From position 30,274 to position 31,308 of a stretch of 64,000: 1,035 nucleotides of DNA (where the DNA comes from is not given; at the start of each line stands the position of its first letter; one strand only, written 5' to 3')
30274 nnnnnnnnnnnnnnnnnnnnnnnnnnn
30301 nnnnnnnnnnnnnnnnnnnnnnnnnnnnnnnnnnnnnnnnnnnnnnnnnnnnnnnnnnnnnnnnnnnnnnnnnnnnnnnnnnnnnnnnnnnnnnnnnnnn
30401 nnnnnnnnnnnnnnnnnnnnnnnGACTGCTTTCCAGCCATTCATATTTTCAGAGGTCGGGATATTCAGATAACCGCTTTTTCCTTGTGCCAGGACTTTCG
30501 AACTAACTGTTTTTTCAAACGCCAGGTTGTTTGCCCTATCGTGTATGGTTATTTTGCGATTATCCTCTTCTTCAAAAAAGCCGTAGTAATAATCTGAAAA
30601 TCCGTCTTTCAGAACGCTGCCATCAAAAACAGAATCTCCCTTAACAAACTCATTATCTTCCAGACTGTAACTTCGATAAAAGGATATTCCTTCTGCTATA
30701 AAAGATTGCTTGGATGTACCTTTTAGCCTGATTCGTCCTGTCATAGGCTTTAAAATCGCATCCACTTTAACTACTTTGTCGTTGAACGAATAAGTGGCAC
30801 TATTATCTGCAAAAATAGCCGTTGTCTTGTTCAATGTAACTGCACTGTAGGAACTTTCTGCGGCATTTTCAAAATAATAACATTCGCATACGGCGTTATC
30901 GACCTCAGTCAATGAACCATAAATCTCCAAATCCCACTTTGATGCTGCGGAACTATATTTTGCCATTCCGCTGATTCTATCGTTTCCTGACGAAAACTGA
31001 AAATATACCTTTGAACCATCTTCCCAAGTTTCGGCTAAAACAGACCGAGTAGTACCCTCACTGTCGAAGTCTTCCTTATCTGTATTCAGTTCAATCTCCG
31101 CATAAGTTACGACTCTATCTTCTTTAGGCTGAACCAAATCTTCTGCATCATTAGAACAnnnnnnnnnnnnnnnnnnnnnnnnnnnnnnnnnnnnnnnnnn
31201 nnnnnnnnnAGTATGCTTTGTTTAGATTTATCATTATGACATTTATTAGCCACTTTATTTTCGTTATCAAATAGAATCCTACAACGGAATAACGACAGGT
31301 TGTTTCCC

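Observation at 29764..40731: Seven-gene operon of exclusively secreted or lipidated proteins that fits no described system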

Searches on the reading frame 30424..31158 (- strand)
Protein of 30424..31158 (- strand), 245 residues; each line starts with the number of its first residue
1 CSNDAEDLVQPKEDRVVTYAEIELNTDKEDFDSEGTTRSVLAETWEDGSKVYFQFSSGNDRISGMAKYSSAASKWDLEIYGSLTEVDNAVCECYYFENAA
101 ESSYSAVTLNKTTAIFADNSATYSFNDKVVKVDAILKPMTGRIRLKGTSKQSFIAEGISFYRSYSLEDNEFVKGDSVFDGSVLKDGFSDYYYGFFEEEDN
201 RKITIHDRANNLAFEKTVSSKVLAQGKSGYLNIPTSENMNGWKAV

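Call 29: find_homologous_proteins(query=window:30424-31158:-, max_evalue=0.001)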
Query seq(245 aa): 234 candidates shared short words with the query, none scored E <= 0.001.

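Call 38: search_protein_representatives(protein=window:30424-31158:-)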
Query: 245 residues. Proteins with E-value up to 0.001 (for the whole library): 581; up to 1e-10: 468; up to 1e-30: 71. The best 150 are listed.
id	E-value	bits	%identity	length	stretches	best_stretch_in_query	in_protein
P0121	5.4e-73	262.0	50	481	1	1-243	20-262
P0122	8.3e-56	205.8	42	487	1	5-243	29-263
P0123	3.2e-51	190.7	45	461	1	39-243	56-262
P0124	6.6e-47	176.6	41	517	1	30-243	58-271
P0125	3.2e-45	171.1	40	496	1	10-243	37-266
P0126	2.2e-44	168.4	39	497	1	5-242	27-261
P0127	9.3e-44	166.3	37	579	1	3-243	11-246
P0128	7.8e-42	160.0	35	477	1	11-244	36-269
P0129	2.1e-41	158.7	36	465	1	18-244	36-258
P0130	2.1e-41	158.6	38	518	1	11-244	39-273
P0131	1.1e-40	156.3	39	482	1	12-243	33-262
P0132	5.3e-40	154.0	34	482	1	16-243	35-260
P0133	2.2e-39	152.0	34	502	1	1-245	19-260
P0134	3.4e-39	151.4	34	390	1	1-243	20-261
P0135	8.8e-39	150.0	37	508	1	16-243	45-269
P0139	2.8e-37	145.2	33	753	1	22-244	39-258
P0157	1.5e-33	133.0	36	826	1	23-245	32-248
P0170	9.9e-33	130.3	31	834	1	20-243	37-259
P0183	1.1e-31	126.9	31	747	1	5-245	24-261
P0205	1.6e-29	119.8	33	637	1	5-243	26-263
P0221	1.1e-28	117.1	30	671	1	3-243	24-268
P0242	1.1e-27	113.8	34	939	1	18-243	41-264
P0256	2.8e-27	112.4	31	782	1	19-243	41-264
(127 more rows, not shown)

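Call 80: find_encoding_contigs(protein=P0122, flank=10000, max_places=3)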
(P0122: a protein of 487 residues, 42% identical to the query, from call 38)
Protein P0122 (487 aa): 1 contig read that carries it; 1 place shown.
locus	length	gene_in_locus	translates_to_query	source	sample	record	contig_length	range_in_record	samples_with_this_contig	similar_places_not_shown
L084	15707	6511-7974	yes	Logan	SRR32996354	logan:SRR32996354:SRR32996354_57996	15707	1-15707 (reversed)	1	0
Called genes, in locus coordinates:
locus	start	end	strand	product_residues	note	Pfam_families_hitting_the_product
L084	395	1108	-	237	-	PF13367:PrsW-protease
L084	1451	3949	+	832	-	PF00041:fn3 (faint), PF13620:CarboxypepD_reg, PF13715:CarbopepD_reg_2, PF17802:SpaA (weak), PF22904:NOMO1-like_2nd (weak), PF19190:BACON_2, PF22544:HYDIN_VesB_CFA65-like_Ig (weak), PF19190:BACON_2, +6 more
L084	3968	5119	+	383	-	-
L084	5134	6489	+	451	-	-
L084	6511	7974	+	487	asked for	PF13385:Laminin_G_3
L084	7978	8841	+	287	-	PF18935:DUF5683 (faint)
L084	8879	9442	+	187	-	-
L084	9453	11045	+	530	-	-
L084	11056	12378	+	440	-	-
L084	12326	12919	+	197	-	-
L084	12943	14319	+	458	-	PF08239:SH3_3 (weak)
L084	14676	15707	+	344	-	?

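Call 81: find_encoding_contigs(protein=P0127, flank=10000, max_places=2)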
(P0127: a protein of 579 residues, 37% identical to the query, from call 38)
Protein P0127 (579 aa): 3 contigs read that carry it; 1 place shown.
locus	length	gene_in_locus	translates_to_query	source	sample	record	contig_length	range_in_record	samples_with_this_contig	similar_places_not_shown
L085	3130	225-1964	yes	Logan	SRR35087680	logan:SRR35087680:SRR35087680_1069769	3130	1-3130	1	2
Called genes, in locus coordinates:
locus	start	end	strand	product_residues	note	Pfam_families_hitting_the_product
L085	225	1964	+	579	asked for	-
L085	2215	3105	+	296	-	PF00656:Peptidase_C14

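Call 82: find_encoding_contigs(protein=P0139, flank=10000, max_places=2)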
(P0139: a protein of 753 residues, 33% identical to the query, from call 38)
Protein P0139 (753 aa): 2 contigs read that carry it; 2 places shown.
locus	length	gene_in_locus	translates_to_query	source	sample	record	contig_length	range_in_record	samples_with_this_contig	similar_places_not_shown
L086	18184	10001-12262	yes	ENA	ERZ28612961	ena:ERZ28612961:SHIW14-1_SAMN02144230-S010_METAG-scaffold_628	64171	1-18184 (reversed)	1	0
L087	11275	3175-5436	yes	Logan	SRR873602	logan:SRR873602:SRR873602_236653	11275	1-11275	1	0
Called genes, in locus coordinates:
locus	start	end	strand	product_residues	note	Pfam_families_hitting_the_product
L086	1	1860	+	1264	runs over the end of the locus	PF01364:Peptidase_C25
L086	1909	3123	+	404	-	PF19572:PorV, PF03349:Toluene_X (faint)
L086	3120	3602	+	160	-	PF02542:YgbB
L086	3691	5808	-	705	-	PF08800:BT4734-like_N, PF05272:VapE-like_dom, PF19263:DUF5906 (weak)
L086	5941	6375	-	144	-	PF19555:DUF6078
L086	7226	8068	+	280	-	-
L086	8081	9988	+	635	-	PF00041:fn3 (faint), PF13620:CarboxypepD_reg, PF13715:CarbopepD_reg_2, PF17210:SdrD_B (weak), PF17802:SpaA (weak), PF22904:NOMO1-like_2nd (weak), PF19190:BACON_2, PF22544:HYDIN_VesB_CFA65-like_Ig (weak), +4 more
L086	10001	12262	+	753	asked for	PF07603:Lcl_C (faint), PF13004:BACON (weak)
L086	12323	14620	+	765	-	PF07603:Lcl_C (faint)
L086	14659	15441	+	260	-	-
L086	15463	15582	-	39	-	-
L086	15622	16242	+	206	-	-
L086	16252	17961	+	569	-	-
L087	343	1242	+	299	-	-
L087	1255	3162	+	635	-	PF00041:fn3 (faint), PF13620:CarboxypepD_reg, PF13715:CarbopepD_reg_2, PF17210:SdrD_B (weak), PF17802:SpaA (weak), PF22904:NOMO1-like_2nd (weak), PF19190:BACON_2, PF22544:HYDIN_VesB_CFA65-like_Ig (weak), +4 more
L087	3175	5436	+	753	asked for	PF07603:Lcl_C (faint), PF13004:BACON (weak)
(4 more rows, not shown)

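Call 83: find_encoding_contigs(protein=P0170, flank=10000, max_places=2)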
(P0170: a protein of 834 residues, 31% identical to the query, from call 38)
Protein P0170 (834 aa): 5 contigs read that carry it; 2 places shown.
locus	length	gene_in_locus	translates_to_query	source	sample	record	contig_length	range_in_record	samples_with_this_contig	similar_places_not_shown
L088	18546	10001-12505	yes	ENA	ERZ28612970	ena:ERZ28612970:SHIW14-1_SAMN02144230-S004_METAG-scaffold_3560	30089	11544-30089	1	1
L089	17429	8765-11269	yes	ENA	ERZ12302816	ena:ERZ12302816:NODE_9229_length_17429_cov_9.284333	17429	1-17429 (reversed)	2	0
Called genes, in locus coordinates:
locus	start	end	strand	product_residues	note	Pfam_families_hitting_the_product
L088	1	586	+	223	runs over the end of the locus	PF24741:AlkZ-rel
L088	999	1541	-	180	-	PF02915:Rubrerythrin, PF23458:DUF7130 (faint), PF21349:RUBY_RBDX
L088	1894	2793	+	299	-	PF18935:DUF5683 (faint)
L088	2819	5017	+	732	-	PF13620:CarboxypepD_reg, PF13715:CarbopepD_reg_2, PF19190:BACON_2, PF21466:GH101_dom-5 (faint), PF00041:fn3 (faint), PF10179:NDNF (faint), PF16656:Pur_ac_phosph_N (faint), PF16974:NAR2 (faint), +2 more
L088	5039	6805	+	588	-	PF07603:Lcl_C (weak)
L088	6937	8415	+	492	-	PF16656:Pur_ac_phosph_N (faint), PF00041:fn3 (faint), PF25059:FN3_DSCAM-DSCAML_C (faint)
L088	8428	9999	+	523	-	-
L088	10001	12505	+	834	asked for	PF07603:Lcl_C (weak)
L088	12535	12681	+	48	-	-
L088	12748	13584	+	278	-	PF00656:Peptidase_C14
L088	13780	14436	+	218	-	-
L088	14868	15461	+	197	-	-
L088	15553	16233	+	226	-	-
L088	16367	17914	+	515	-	-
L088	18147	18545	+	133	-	?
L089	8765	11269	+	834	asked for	PF07603:Lcl_C (weak)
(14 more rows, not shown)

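Call 84: find_encoding_contigs(protein=P0205, flank=10000, max_places=2)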
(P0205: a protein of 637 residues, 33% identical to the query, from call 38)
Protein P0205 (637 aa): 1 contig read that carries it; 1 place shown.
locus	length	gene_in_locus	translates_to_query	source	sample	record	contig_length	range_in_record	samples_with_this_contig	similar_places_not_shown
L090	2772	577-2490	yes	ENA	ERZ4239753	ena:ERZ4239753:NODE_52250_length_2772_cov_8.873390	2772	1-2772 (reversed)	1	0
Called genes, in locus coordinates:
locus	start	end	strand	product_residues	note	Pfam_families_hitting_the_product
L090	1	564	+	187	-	?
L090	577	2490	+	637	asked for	PF00041:fn3 (faint)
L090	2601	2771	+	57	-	?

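Call 85: find_encoding_contigs(protein=P0242, flank=10000, max_places=2)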
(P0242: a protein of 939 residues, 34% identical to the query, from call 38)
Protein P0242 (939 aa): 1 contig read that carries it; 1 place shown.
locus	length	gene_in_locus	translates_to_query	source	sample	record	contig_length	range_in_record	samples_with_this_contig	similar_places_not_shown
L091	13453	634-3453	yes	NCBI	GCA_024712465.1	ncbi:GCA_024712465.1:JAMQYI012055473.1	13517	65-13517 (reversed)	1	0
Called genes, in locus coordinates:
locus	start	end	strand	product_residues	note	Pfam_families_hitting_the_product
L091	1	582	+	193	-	?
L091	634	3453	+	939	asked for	PF03382:DUF285, PF13855:LRR_8 (faint), PF23952:LRR_EndoS (faint), PF12799:LRR_4 (faint), PF24758:LRR_At5g56370 (faint), PF03382:DUF285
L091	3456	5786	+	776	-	PF03382:DUF285, PF12799:LRR_4 (faint), PF13855:LRR_8 (faint), PF23952:LRR_EndoS (faint), PF24758:LRR_At5g56370 (faint), PF03382:DUF285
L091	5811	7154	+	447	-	-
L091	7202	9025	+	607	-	-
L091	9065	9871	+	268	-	PF00656:Peptidase_C14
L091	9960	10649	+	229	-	-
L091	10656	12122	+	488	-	-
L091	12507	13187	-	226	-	-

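Call 93: search_solved_structures(query=A6, max_evalue=10)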
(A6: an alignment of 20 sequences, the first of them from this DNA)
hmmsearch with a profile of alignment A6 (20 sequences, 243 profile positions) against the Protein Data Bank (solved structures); distinct sequences matched with E-value up to 10: 0.

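Call 95: find_encoding_contigs(protein=P0157, flank=10000, max_places=1)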
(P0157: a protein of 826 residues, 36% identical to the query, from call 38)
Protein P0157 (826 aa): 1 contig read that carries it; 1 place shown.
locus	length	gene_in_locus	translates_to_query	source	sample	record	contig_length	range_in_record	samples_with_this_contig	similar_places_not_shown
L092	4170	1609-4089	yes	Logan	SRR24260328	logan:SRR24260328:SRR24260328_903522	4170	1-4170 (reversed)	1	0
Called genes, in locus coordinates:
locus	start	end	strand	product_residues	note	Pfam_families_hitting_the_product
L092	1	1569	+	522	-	?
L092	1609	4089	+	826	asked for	-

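Call 96: find_encoding_contigs(protein=P0183, flank=10000, max_places=1)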
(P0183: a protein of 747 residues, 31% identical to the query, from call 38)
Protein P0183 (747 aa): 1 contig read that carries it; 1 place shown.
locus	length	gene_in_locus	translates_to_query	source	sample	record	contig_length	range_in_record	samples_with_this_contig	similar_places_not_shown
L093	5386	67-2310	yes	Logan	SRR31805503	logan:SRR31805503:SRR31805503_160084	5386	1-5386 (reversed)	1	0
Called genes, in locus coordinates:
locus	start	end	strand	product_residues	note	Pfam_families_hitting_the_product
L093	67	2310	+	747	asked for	PF16656:Pur_ac_phosph_N (faint), PF00041:fn3 (faint)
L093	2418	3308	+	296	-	PF18935:DUF5683 (faint)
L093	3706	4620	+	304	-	PF01545:Cation_efflux, PF16916:ZT_dimer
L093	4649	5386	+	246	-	?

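Call 97: find_encoding_contigs(protein=P0221, flank=10000, max_places=1)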
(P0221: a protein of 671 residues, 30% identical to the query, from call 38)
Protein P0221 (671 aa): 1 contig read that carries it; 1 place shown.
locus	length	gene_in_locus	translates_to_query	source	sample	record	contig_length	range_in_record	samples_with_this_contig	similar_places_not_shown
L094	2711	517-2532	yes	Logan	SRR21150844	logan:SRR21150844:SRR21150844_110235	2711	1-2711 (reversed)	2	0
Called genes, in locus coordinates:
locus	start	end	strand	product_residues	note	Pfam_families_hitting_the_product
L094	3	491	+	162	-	?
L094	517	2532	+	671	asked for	PF07603:Lcl_C (weak)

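Call 98: find_encoding_contigs(protein=P0256, flank=10000, max_places=1)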
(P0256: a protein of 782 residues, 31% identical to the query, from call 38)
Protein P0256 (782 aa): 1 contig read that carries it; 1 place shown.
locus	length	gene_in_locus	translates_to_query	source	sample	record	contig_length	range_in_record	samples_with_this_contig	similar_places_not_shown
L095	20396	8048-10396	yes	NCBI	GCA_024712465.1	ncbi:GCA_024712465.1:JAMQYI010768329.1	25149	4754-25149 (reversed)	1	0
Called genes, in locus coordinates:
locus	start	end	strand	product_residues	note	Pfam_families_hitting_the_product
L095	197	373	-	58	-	-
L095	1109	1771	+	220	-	PF01209:Ubie_methyltran, PF13847:Methyltransf_31, PF08241:Methyltransf_11, PF08242:Methyltransf_12, PF13649:Methyltransf_25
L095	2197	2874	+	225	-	-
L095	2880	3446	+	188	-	-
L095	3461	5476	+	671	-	PF08308:PEGA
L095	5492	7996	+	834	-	PF13004:BACON, PF19190:BACON_2, PF13004:BACON, PF19190:BACON_2 (weak), PF13004:BACON (weak), PF13004:BACON, PF19190:BACON_2, PF13004:BACON, +1 more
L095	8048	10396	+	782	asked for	PF03382:DUF285, PF12799:LRR_4 (faint), PF13855:LRR_8 (faint), PF23952:LRR_EndoS (faint), PF03382:DUF285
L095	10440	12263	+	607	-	-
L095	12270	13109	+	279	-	PF00656:Peptidase_C14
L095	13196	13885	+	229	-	-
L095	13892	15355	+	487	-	-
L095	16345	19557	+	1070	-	PF13855:LRR_8 (faint), PF13306:LRR_5, PF00404:Dockerin_1 (weak)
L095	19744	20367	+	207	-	-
